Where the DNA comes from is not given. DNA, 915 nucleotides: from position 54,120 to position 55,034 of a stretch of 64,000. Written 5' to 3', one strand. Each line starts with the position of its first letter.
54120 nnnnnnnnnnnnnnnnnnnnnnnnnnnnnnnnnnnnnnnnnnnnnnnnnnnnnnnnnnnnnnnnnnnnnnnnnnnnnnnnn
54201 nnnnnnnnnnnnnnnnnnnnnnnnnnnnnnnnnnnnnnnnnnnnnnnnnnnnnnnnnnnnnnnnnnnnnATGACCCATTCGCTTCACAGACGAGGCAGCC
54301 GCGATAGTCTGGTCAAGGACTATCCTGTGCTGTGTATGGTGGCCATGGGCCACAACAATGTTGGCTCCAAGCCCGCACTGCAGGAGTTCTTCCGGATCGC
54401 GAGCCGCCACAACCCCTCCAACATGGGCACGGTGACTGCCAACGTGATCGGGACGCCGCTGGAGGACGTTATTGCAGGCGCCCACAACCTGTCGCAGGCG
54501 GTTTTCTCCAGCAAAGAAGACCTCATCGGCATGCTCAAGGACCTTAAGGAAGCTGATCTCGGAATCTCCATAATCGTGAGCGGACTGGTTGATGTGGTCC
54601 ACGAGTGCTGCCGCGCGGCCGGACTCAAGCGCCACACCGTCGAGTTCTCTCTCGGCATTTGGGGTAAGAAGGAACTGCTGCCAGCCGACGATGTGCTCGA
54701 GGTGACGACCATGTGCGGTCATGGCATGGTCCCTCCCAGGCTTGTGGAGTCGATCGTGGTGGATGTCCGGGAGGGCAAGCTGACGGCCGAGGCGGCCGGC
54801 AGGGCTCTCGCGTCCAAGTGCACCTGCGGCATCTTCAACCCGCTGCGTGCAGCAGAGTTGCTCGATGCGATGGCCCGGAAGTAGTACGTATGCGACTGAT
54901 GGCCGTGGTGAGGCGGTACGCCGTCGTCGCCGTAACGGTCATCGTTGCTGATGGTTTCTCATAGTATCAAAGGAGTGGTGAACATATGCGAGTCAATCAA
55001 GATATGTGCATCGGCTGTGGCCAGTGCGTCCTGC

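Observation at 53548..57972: Triplicated two-gene cassette: 2x[4Fe-4S] protein with unknown C-terminal domain, plus a Cys-rich unknown protein, fused to a TRAP operon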

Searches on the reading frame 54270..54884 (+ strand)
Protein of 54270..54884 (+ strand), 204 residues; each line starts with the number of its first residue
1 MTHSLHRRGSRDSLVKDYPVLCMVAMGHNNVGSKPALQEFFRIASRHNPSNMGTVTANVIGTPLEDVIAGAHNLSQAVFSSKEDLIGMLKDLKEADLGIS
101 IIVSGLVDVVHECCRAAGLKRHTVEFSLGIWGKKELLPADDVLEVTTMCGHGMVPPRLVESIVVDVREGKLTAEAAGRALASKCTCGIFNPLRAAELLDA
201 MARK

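Call 3: search_protein_families(library=pfam, proteins=[window:54270-54881:+], max_evalue=0.1)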
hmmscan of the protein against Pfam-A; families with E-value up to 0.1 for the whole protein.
window:54270-54881:+ (204 aa): 0 families

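Call 4: search_protein_families(library=ncbifam, proteins=[window:54270-54881:+], max_evalue=0.1)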
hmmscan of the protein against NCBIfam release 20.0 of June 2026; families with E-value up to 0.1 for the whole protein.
window:54270-54881:+ (204 aa): 0 families

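Call 6: search_solved_structures(query=window:54270-54881:+, max_evalue=10)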
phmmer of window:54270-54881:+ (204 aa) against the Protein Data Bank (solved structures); distinct sequences matched with E-value up to 10: 1.
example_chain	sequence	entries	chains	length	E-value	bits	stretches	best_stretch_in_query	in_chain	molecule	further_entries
4oto_A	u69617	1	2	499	0.088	15.9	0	112-191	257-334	Hax3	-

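Call 7: find_homologous_proteins(query=window:54270-54881:+)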
Query window:54270-54881:+ (204 aa): 2380 proteins with E <= 0.001 among 3291 candidates; the best 120 are listed.
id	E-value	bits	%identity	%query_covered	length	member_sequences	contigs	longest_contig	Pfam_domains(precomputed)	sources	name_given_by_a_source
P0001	5.0e-126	436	97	100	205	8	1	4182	-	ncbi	-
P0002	6.5e-112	390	85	100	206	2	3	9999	-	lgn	-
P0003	9.7e-109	380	83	100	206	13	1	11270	-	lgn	-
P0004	5.7e-108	377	84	95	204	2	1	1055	-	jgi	-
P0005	1.1e-105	370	81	100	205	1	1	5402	-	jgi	-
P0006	8.3e-96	337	75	100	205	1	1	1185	-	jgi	-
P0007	1.0e-87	311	69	100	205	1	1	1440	-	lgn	-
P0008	6.6e-87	308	67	100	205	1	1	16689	-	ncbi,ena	-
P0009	1.9e-86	307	67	100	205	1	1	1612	-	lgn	-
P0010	6.2e-85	302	64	100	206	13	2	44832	-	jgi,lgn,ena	-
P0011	6.4e-85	302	66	100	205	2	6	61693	-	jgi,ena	-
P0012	1.7e-84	301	69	99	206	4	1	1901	-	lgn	-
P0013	1.5e-83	298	65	100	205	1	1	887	-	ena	-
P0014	3.9e-76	273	66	91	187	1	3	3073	-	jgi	-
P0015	3.6e-75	270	58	99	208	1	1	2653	-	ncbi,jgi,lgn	-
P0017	3.4e-74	267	63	91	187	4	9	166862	-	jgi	jgi:hypothetical protein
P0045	7.5e-68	246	55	100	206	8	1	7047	-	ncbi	-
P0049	1.3e-67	246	57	100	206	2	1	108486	-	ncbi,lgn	-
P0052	2.0e-67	245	56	100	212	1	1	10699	-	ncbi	-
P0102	1.2e-64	236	53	94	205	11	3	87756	-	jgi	-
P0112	4.0e-64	234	52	100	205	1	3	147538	-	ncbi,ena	-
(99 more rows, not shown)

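Call 9: find_encoding_contigs(protein=P0017, flank=10000, max_places=3)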
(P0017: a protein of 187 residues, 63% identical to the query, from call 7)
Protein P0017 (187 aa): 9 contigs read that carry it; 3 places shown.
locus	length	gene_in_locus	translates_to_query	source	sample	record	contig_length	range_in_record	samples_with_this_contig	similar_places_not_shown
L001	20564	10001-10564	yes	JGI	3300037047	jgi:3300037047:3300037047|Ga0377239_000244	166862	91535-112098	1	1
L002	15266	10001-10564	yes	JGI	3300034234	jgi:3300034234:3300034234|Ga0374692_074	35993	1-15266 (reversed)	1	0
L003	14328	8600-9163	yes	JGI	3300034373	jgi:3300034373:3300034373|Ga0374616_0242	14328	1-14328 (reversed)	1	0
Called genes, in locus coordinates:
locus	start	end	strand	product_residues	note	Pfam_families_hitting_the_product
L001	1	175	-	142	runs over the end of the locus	-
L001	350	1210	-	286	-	PF02645:DegV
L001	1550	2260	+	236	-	-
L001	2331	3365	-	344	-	PF07730:HisKA_3, PF02518:HATPase_c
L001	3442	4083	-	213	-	PF00072:Response_reg, PF00196:GerE, PF08281:Sigma70_r4_2 (weak), PF14493:HTH_40 (weak)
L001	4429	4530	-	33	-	-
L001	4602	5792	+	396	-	-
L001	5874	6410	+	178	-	PF04290:DctQ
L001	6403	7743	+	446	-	PF06808:DctM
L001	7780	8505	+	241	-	PF00037:Fer4, PF12797:Fer4_2 (faint), PF12837:Fer4_6 (weak), PF12838:Fer4_7 (weak), PF13187:Fer4_9 (faint), PF13237:Fer4_10 (faint), PF13484:Fer4_16 (faint), PF14697:Fer4_21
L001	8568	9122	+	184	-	-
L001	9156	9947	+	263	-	PF00037:Fer4 (weak), PF12797:Fer4_2 (faint), PF12837:Fer4_6 (faint), PF13237:Fer4_10 (faint), PF14697:Fer4_21, PF12838:Fer4_7 (weak), PF13187:Fer4_9 (faint), PF13484:Fer4_16 (faint)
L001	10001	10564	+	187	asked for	-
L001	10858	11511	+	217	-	-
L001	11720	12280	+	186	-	-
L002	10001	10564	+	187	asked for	-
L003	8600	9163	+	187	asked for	-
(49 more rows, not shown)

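Call 10: find_encoding_contigs(protein=P0112, flank=10000, max_places=3)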
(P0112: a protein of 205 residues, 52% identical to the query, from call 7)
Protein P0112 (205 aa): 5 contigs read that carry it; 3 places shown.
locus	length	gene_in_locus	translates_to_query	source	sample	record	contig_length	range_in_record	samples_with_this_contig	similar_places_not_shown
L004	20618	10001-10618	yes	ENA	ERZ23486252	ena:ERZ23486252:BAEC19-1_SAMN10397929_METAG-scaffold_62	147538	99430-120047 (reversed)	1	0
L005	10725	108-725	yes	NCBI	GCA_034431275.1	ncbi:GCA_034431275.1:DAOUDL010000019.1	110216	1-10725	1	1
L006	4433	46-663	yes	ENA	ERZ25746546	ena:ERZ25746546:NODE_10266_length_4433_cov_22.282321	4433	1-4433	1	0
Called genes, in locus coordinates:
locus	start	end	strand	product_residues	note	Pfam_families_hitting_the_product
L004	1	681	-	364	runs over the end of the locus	PF00180:Iso_dh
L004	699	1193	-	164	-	PF06434:Aconitase_2_N (faint), PF00694:Aconitase_C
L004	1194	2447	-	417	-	PF00330:Aconitase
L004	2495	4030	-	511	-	PF01039:Carboxyl_trans, PF03255:ACCA (weak), PF06833:MdcE (weak)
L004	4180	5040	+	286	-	PF00809:Pterin_bind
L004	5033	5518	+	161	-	PF01288:HPPK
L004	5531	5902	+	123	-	PF01242:PTPS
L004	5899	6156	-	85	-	PF03966:Trm112p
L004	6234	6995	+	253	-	PF03328:HpcH_HpaI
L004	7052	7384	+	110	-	PF02597:ThiS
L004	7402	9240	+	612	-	PF02730:AFOR_N, PF01314:AFOR_C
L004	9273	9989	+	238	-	PF00037:Fer4 (weak), PF12837:Fer4_6 (faint), PF14697:Fer4_21 (weak)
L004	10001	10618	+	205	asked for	-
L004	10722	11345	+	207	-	-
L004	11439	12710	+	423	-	PF09861:Lar_N, PF21113:LarA_C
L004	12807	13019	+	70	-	-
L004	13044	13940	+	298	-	PF01261:AP_endonuc_2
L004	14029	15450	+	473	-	PF01565:FAD_binding_4, PF02913:FAD-oxidase_C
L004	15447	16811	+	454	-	PF01565:FAD_binding_4, PF02913:FAD-oxidase_C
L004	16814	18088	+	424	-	PF13183:Fer4_8, PF13534:Fer4_17, PF02754:CCG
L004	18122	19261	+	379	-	PF02595:Gly_kinase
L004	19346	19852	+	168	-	PF01844:HNH, PF14279:HNH_5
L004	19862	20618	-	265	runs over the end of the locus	PF04468:PSP1, PF28472:PSP1_3rd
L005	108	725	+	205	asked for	-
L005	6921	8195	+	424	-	PF13183:Fer4_8, PF13534:Fer4_17, PF02754:CCG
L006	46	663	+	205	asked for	-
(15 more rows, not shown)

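Call 12: find_encoding_contigs(protein=P0049, flank=10000, max_places=2)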
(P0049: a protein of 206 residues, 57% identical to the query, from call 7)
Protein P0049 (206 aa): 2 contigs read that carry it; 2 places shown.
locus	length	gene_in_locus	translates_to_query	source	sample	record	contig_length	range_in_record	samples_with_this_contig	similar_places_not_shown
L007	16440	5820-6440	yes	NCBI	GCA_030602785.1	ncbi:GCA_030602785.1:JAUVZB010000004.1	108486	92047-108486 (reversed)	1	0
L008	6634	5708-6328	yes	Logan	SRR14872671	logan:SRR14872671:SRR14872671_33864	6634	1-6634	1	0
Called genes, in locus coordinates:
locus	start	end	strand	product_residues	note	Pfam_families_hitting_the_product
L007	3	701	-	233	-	?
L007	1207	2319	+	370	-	PF03480:DctP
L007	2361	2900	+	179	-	PF04290:DctQ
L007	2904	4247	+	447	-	PF06808:DctM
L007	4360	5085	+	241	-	PF00037:Fer4, PF12797:Fer4_2 (weak), PF12837:Fer4_6, PF12838:Fer4_7, PF13187:Fer4_9 (weak), PF13237:Fer4_10 (weak), PF13484:Fer4_16 (faint), PF14697:Fer4_21, +1 more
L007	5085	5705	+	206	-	-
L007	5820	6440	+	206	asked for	-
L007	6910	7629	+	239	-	PF00037:Fer4 (weak), PF12797:Fer4_2 (faint), PF12837:Fer4_6 (weak), PF12838:Fer4_7 (weak), PF13183:Fer4_8 (faint), PF13237:Fer4_10 (faint), PF13484:Fer4_16 (faint), PF14697:Fer4_21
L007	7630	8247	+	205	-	-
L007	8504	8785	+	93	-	PF01527:HTH_Tnp_1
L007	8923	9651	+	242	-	PF13276:HTH_21, PF00665:rve, PF13683:rve_3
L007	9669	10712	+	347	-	PF04166:PdxA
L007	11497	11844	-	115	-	PF03551:PadR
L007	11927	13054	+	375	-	PF00089:Trypsin, PF13365:Trypsin_2, PF00595:PDZ, PF13180:PDZ_2, PF17820:PDZ_6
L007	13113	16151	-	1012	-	PF00133:tRNA-synt_1, PF09334:tRNA-synt_1g, PF08264:Anticodon_1, PF19302:DUF5915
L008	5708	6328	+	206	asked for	-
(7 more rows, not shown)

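Call 13: find_encoding_contigs(protein=P0102, flank=10000, max_places=2)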
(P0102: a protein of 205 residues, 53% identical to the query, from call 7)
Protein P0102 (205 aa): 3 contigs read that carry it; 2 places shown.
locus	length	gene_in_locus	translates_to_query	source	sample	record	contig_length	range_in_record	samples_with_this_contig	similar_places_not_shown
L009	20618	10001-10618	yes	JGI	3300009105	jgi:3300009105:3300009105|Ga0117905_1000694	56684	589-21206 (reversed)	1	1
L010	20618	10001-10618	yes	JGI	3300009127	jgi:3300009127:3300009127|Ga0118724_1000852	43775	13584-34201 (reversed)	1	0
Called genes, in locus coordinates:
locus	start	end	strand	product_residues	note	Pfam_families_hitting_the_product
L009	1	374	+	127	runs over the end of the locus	PF00903:Glyoxalase, PF13669:Glyoxalase_4, PF18029:Glyoxalase_6 (weak)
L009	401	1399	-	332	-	PF04166:PdxA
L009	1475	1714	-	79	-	PF01037:AsnC_trans_reg (weak)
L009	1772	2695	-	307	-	PF00551:Formyl_trans_N, PF02911:Formyl_trans_C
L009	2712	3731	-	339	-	PF04166:PdxA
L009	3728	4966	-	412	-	PF07005:SBD_N, PF17042:NBD_C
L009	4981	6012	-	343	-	PF08240:ADH_N, PF16912:Glu_dehyd_C (weak), PF00107:ADH_zinc_N, PF13602:ADH_zinc_N_2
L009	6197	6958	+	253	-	PF03328:HpcH_HpaI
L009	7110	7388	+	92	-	-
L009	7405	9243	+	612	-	PF02730:AFOR_N, PF01314:AFOR_C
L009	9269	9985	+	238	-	PF00037:Fer4 (weak), PF12838:Fer4_7 (weak), PF14697:Fer4_21 (weak)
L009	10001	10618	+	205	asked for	-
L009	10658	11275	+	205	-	-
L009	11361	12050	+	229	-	-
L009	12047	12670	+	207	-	-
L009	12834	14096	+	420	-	PF09861:Lar_N, PF21113:LarA_C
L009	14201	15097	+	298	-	PF01261:AP_endonuc_2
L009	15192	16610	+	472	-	PF01565:FAD_binding_4, PF02913:FAD-oxidase_C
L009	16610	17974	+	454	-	PF01565:FAD_binding_4, PF02913:FAD-oxidase_C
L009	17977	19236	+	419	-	PF12838:Fer4_7 (weak), PF13183:Fer4_8, PF13534:Fer4_17, PF02754:CCG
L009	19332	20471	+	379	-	PF02595:Gly_kinase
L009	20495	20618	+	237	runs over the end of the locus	?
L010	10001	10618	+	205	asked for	-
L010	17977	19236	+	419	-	PF12838:Fer4_7 (weak), PF13183:Fer4_8, PF13534:Fer4_17, PF02754:CCG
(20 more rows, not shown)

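Call 20: find_related_loci(query=A1, collection=genome_contigs, flank=8000)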
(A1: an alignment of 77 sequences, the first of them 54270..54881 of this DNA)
Query A1 (204 aa) in genome_contigs; peptide patterns used: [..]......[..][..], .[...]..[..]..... (x = any residue, [..] = any of these).
338 stretches matched a pattern; 327 encode a relative of the query (tblastn E <= 1e-3); the best 80 are kept; 76 distinct loci.
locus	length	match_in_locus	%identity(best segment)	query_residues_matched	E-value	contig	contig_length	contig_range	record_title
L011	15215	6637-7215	83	1-193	2e-102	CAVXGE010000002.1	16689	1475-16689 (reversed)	MAG: uncultured Chloroflexia bacterium isolate MFD02416.bin.2.249 genome assembly, contig: contig_107371, whole genome s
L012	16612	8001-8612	55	1-203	1e-75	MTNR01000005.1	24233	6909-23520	MAG: Dehalococcoides sp. JdFR-56 JGI24020J35080_1000639, whole genome shotgun sequence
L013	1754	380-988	56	1-202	8e-78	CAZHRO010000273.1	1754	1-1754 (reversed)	MAG TPA_asm: uncultured Dehalococcoidales bacterium isolate binchicken_co19_471 genome assembly, contig: NODE_136441_len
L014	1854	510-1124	57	1-204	3e-77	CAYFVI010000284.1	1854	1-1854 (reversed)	MAG TPA_asm: uncultured Dehalococcoidaceae bacterium isolate ERP108616_co1_214 genome assembly, contig: k119_740875, who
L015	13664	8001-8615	56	1-204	7e-74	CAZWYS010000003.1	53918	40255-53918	MAG TPA_asm: uncultured Dehalococcoidaceae bacterium isolate SRP214966_co5_332 genome assembly, contig: NODE_284_length_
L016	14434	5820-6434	57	1-204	2e-73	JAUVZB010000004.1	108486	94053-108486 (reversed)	MAG: Dehalococcoidia bacterium isolate CSMAG_1257 CSMAG_1257_k141_1241975_length_108486_cov_32.9870, whole genome shotgu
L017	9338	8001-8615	55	1-204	4e-73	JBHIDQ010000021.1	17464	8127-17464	MAG: Dehalococcoidales bacterium isolate b3.sp3_bin.43 NODE_921_length_17464_cov_16.547188, whole genome shotgun sequenc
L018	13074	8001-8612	52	1-204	2e-70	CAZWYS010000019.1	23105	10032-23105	MAG TPA_asm: uncultured Dehalococcoidaceae bacterium isolate SRP214966_co5_332 genome assembly, contig: NODE_1659_length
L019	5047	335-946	52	1-204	8e-70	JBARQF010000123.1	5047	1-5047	MAG: Dehalococcoidales bacterium isolate MFD13432_ilm_asm_bin21 k127_59204, whole genome shotgun sequence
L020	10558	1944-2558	53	1-204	8e-70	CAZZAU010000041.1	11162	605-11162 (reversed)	MAG TPA_asm: uncultured Dehalococcoidaceae bacterium isolate SRP141376_co1_352 genome assembly, contig: NODE_10952_lengt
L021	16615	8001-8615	54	1-204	6e-70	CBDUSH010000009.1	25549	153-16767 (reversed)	MAG TPA_asm: uncultured bacterium isolate SRR22302368_concoct_39 genome assembly, contig: ERZ25747235.495, whole genome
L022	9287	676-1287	52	1-204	1e-69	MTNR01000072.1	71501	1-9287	MAG: Dehalococcoides sp. JdFR-56 JGI24020J35080_1000159, whole genome shotgun sequence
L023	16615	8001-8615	53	1-204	3e-69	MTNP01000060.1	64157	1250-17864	MAG: Dehalococcoides sp. JdFR-54 JGI24020J35080_1000188, whole genome shotgun sequence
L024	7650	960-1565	52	1-202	2e-69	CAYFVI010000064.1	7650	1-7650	MAG TPA_asm: uncultured Dehalococcoidaceae bacterium isolate ERP108616_co1_214 genome assembly, contig: k119_1795791, wh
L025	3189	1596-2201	54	1-202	3e-69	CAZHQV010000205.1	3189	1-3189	MAG TPA_asm: uncultured Dehalococcoidales bacterium isolate SRP068000_co4_61 genome assembly, contig: NODE_73971_length_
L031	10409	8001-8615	48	1-204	6e-68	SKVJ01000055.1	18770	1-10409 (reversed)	MAG: Dehalococcoidia bacterium isolate CSSed162cmB_159 CSSed16-2cmB-6949, whole genome shotgun sequence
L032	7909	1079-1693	52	1-204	7e-68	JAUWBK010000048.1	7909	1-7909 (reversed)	MAG: Dehalococcoidia bacterium isolate CSMAG_1318 CSMAG_1318_k141_2036233_length_7909_cov_20.1594, whole genome shotgun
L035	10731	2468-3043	55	1-191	2e-67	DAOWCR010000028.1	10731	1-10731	MAG TPA_asm: Dehalococcoidales bacterium isolate CSMAG_1892 CSMAG_1892_k141_2707188_length_10731_cov_14.2540, whole geno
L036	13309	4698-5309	52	1-203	3e-67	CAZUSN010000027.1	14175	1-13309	MAG TPA_asm: uncultured Dehalococcoidaceae bacterium isolate binchicken_co124_334 genome assembly, contig: NODE_2515_len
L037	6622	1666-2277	51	1-204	6e-67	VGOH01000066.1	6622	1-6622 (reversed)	MAG: Chloroflexi bacterium isolate K_DeepCast_250m_mx_116 K_DeepCast_250m_mx_116_Ga0194125_10025962, whole genome shotgu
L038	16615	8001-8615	51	1-202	6e-67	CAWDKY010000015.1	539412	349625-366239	MAG: uncultured delta proteobacterium isolate MFD04492.bin.2.115 genome assembly, contig: contig_19434, whole genome sho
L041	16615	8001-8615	51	1-204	1e-66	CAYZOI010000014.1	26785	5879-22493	MAG TPA_asm: uncultured Dehalococcoidaceae bacterium isolate SRP077602_co2_376 genome assembly, contig: NODE_2693_length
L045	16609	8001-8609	51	1-202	8e-66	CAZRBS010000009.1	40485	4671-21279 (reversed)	MAG TPA_asm: uncultured Dehalococcoidaceae bacterium isolate SRP141376_co1_241 genome assembly, contig: NODE_2315_length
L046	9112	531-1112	51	1-193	5e-66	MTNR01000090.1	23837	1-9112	MAG: Dehalococcoides sp. JdFR-56 JGI24020J35080_1000650, whole genome shotgun sequence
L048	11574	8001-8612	50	1-204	5e-65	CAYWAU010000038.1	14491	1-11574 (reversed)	MAG TPA_asm: uncultured Dehalococcoidaceae bacterium isolate binchicken_co100_127 genome assembly, contig: NODE_6609_len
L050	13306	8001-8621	51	1-204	3e-65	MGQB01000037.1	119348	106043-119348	MAG: Deltaproteobacteria bacterium RBG_13_43_22 RBG_13_scaffold_9, whole genome shotgun sequence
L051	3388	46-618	52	1-191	1e-64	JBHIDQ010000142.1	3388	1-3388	MAG: Dehalococcoidales bacterium isolate b3.sp3_bin.43 NODE_14805_length_3388_cov_16.265527, whole genome shotgun sequen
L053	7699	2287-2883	50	1-198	8e-65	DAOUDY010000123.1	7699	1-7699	MAG TPA_asm: Dehalococcoidales bacterium isolate N2_108 k133_933893, whole genome shotgun sequence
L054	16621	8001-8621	50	1-204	2e-64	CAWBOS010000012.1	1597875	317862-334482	MAG: uncultured delta proteobacterium isolate MFD01299.bin.3.111 genome assembly, contig: contig_6052, whole genome shot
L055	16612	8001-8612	49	1-204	2e-64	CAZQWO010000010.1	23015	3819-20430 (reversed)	MAG TPA_asm: uncultured Dehalococcoidaceae bacterium isolate binchicken_co332_95 genome assembly, contig: NODE_315_lengt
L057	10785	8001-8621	49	1-204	3e-63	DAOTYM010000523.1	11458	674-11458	MAG TPA_asm: Anaerolineae bacterium isolate H25_343 k127_1052443, whole genome shotgun sequence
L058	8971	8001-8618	48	1-203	3e-63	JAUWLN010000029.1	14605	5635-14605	MAG: Dehalococcoidia bacterium isolate CSMAG_2373 CSMAG_2373_k141_1678907_length_14605_cov_7.0000, whole genome shotgun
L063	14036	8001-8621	47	1-204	3e-62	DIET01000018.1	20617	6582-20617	MAG TPA_asm: Peptococcaceae bacterium UBA5767 UBA5767_contig_49472, whole genome shotgun sequence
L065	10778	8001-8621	48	1-204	7e-62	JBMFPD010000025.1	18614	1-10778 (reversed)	MAG: Anaerolineae bacterium isolate KM4338-54 NODE_25_length_18614_cov_3.308140, whole genome shotgun sequence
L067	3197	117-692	49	1-191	4e-62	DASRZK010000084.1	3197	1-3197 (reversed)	MAG TPA_asm: Dehalococcoidales bacterium isolate SMAG_U14204 k141_3585313, whole genome shotgun sequence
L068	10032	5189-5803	48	1-202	6e-62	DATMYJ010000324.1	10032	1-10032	MAG TPA_asm: Desulfitobacteriaceae bacterium isolate SMAG_U13143 k141_77964, whole genome shotgun sequence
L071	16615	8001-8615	47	1-202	1e-60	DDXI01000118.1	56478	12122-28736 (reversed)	MAG TPA_asm: Peptococcaceae bacterium UBA2264 UBA2264_contig_14220, whole genome shotgun sequence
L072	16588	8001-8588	51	1-193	1e-60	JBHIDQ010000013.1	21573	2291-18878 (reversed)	MAG: Dehalococcoidales bacterium isolate b3.sp3_bin.43 NODE_616_length_21573_cov_16.340366, whole genome shotgun sequenc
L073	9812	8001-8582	49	1-193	2e-60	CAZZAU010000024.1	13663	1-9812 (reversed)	MAG TPA_asm: uncultured Dehalococcoidaceae bacterium isolate SRP141376_co1_352 genome assembly, contig: NODE_8735_length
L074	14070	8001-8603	48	1-198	2e-60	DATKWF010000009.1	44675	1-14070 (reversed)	MAG TPA_asm: Dehalococcoidales bacterium isolate SMAG_U14155 k141_2414863, whole genome shotgun sequence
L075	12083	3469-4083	48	1-201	2e-60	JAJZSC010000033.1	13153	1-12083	MAG: Bacillota bacterium isolate SKS3.bin19 NODE_7669_length_13153_cov_1.313987, whole genome shotgun sequence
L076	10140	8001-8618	49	1-202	7e-60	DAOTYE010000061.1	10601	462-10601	MAG TPA_asm: Dehalococcoidales bacterium isolate H23_307 k115_927544, whole genome shotgun sequence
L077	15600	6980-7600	47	1-204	9e-60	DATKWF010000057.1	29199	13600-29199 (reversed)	MAG TPA_asm: Dehalococcoidales bacterium isolate SMAG_U14155 k141_811627, whole genome shotgun sequence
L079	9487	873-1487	49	1-202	7e-60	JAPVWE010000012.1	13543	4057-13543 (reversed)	MAG: Desulfobacteraceae bacterium isolate HMR25_18 HMR25_18_000000000012, whole genome shotgun sequence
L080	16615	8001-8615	48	1-202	2e-59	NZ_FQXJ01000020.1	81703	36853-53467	Desulfosporosinus lacus DSM 15449, whole genome shotgun sequence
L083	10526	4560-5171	48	1-201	4e-59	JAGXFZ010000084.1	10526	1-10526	MAG: Gracilibacter sp. isolate LH_M27 k141_1099117, whole genome shotgun sequence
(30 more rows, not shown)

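Call 25: predict_structure(alignment_id=A1)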
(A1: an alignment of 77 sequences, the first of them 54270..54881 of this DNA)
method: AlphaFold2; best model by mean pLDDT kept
length: 204 residues; sequences in the alignment: 77
mean_pLDDT: 91.8   pTM: 0.89
mean pLDDT of the five models: 91.8, 91.7, 88.3, 85.2, 83.7
residues with pLDDT >= 90: 154; 70-90: 44; 50-70: 4; < 50: 2
segments of 3 or more residues with pLDDT < 50: none
pLDDT, mean of each block of 10 residues (from residue 1): 70 93 89 95 98 93 96 94 98 95 93 95 80 90 88 87 98 97 89 97 96
secondary structure, 60 per line:
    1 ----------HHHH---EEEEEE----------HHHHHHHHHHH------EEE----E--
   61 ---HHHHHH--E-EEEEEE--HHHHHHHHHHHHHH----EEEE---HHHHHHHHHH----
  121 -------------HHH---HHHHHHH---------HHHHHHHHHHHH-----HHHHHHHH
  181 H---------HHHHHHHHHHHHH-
elements in order: H11-14 E18-23 H34-44 E51-53 H64-69 E74-79 H82-95 E100-103 H107-116 H140-146 H156-167 H173-181 H191-203
